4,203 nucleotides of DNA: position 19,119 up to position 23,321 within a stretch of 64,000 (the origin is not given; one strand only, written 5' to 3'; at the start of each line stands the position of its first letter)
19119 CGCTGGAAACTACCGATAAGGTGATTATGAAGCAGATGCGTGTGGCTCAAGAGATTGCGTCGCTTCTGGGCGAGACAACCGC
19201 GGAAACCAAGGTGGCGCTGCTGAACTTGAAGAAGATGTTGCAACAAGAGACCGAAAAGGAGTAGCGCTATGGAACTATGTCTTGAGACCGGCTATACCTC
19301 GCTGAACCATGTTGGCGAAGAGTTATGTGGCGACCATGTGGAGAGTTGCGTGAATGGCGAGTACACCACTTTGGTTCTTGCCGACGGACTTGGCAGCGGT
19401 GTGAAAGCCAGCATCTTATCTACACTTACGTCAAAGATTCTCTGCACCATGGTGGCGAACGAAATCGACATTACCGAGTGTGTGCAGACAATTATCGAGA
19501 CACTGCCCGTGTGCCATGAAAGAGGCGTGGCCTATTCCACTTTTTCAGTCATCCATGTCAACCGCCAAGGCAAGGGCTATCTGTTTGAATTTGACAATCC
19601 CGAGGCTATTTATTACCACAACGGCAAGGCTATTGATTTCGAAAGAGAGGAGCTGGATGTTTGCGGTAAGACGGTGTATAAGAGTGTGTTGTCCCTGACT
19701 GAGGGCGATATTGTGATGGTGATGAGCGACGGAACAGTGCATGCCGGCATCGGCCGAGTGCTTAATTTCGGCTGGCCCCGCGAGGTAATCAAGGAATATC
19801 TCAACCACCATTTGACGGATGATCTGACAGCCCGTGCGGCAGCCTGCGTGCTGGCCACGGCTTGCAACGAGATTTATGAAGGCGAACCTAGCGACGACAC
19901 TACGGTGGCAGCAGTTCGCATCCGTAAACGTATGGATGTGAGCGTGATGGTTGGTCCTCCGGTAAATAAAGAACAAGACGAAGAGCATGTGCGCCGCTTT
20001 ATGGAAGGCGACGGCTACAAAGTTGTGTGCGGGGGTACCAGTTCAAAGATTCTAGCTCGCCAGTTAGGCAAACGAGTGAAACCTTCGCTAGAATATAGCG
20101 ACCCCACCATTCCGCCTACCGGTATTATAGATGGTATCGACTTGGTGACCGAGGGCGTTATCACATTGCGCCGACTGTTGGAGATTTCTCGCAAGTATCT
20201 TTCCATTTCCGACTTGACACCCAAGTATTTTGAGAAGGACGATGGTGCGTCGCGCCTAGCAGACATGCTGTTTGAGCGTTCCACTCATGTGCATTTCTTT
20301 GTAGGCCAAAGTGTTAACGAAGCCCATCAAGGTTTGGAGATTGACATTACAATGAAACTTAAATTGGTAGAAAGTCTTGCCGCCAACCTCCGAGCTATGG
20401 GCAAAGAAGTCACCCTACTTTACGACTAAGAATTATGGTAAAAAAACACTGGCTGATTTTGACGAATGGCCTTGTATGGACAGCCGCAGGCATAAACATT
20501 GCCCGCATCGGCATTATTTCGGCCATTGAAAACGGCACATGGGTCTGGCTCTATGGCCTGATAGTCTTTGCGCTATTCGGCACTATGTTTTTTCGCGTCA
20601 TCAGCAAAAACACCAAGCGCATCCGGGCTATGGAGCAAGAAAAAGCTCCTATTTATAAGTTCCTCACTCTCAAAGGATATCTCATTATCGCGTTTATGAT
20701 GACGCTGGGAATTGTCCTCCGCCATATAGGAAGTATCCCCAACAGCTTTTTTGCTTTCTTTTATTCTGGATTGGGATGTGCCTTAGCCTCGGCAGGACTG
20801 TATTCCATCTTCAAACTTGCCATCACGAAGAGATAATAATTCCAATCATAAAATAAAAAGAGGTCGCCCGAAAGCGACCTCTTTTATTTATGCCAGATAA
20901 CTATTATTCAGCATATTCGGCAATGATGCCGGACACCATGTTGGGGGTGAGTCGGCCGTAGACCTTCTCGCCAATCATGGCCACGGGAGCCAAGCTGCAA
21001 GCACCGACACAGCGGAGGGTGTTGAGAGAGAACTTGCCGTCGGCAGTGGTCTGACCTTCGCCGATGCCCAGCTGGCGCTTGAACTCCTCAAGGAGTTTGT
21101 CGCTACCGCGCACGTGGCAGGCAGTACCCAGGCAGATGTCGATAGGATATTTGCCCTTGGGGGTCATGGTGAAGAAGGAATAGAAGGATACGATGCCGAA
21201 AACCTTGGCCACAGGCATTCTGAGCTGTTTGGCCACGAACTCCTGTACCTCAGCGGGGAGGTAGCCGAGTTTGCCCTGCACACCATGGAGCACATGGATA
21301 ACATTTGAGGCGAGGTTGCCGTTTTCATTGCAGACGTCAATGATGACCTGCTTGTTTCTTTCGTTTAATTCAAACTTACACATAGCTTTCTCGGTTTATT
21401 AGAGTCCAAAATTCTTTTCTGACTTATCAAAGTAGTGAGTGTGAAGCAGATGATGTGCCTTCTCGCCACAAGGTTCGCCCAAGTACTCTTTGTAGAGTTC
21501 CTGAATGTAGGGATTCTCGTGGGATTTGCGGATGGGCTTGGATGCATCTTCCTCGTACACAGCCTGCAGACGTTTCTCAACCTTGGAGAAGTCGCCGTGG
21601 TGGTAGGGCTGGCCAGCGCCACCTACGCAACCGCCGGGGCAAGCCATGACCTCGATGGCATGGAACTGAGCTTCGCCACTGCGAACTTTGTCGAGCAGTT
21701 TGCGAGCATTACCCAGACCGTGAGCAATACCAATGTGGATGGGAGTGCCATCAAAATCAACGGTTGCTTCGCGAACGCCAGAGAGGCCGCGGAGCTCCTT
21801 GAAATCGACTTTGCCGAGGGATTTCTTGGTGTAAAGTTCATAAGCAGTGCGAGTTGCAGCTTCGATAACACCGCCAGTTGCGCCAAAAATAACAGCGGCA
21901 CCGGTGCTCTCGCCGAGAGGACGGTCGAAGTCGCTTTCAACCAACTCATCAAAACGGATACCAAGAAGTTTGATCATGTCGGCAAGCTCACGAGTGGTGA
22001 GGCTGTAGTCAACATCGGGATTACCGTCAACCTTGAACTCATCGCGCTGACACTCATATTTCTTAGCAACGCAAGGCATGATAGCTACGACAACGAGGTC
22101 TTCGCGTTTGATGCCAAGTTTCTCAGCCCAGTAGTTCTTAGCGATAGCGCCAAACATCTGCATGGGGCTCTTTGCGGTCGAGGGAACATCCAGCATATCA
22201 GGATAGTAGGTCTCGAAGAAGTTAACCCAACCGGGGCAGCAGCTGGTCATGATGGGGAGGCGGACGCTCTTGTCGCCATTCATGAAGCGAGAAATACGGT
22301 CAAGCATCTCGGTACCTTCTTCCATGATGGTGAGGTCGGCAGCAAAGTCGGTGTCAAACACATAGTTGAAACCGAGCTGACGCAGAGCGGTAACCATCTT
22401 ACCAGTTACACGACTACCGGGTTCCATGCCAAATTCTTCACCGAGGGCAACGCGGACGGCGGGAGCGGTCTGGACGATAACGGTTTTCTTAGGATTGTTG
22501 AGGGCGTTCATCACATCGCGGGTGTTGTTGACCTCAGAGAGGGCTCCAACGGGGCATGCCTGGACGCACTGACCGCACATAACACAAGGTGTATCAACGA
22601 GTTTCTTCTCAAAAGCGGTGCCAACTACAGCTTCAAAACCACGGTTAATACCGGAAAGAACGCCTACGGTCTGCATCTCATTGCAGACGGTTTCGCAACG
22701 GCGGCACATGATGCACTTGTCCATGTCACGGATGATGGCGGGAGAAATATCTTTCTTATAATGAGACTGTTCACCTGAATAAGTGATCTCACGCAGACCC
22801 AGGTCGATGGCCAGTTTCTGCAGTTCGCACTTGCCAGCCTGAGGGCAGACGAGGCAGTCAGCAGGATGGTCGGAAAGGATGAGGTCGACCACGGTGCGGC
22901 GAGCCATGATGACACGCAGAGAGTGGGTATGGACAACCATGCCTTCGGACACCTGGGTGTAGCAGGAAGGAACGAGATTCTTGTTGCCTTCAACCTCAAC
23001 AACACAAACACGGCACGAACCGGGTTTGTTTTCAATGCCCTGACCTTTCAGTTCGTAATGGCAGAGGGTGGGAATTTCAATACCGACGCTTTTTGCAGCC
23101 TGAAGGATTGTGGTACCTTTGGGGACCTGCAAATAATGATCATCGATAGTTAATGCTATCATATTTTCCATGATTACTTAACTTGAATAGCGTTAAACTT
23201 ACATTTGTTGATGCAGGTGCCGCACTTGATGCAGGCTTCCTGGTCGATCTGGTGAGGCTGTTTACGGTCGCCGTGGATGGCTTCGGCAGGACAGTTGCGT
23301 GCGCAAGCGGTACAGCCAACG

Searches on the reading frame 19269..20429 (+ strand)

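Call 74: search_protein_families(library=pfam, proteins=[window:19269-20429:+], max_evalue=0.00001)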
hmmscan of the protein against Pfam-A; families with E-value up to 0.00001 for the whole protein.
window:19269-20429:+ (386 aa): 1 family
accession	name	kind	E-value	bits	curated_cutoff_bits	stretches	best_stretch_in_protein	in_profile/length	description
PF07228.17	SpoIIE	-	3.4e-13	50.4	25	1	31-218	3-191/192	Stage II sporulation protein E (SpoIIE)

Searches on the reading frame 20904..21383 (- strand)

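Call 74: search_protein_families(library=pfam, proteins=[window:20904-21383:-], max_evalue=0.00001)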
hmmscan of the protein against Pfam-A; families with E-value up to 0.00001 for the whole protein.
window:20904-21383:- (159 aa): 1 family
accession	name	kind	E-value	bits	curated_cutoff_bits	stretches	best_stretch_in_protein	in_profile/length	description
PF01257.25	2Fe-2S_thioredx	-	4.3e-49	166.5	24.8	1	19-157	6-144/145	Thioredoxin-like [2Fe-2S] ferredoxin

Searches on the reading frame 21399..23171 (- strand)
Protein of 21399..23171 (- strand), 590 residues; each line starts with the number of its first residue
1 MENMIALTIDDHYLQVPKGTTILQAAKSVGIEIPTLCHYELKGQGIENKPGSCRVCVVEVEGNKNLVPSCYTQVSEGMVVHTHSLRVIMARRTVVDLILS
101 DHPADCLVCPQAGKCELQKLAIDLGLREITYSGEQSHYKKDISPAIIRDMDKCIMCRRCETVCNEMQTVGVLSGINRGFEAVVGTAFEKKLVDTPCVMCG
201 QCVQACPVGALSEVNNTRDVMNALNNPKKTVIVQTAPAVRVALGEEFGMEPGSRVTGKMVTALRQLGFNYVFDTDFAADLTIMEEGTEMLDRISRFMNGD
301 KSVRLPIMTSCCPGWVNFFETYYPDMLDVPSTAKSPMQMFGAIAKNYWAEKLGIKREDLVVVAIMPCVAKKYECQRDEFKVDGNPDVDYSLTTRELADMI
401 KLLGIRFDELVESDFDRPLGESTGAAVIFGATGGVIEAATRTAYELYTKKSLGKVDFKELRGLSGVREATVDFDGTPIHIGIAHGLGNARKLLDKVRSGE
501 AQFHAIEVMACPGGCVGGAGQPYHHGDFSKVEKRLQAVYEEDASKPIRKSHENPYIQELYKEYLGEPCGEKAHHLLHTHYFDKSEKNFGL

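Call 74: search_protein_families(library=pfam, proteins=[window:21399-23171:-], max_evalue=0.00001)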
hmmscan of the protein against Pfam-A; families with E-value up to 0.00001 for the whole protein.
window:21399-23171:- (590 aa): 6 families
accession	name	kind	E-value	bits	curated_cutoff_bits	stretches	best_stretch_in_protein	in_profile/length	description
PF02906.19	Fe_hyd_lg_C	-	2.6e-96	322.4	22.1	1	229-519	1-245/245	Iron only hydrogenase large subunit, C-terminal domain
PF02256.22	Fe_hyd_SSU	-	1.2e-26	93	24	1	531-583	4-56/56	Iron hydrogenase small subunit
PF13510.11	Fer2_4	-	1e-20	74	22.8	1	3-83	2-80/82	2Fe-2S iron-sulfur cluster binding domain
PF10588.14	NADH-G_4Fe-4S_3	-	5.3e-17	61.5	27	1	91-129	1-39/40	NADH-ubiquinone oxidoreductase-G iron-sulfur binding region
PF22117.2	Fer4_Nqo3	-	4.9e-08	33.5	27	1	144-211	2-66/67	NADH-quinone oxidoreductase subunit 3, ferredoxin-like domain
PF12838.12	Fer4_7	-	2.4e-06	28.4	27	1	152-210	1-52/52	4Fe-4S dicluster domain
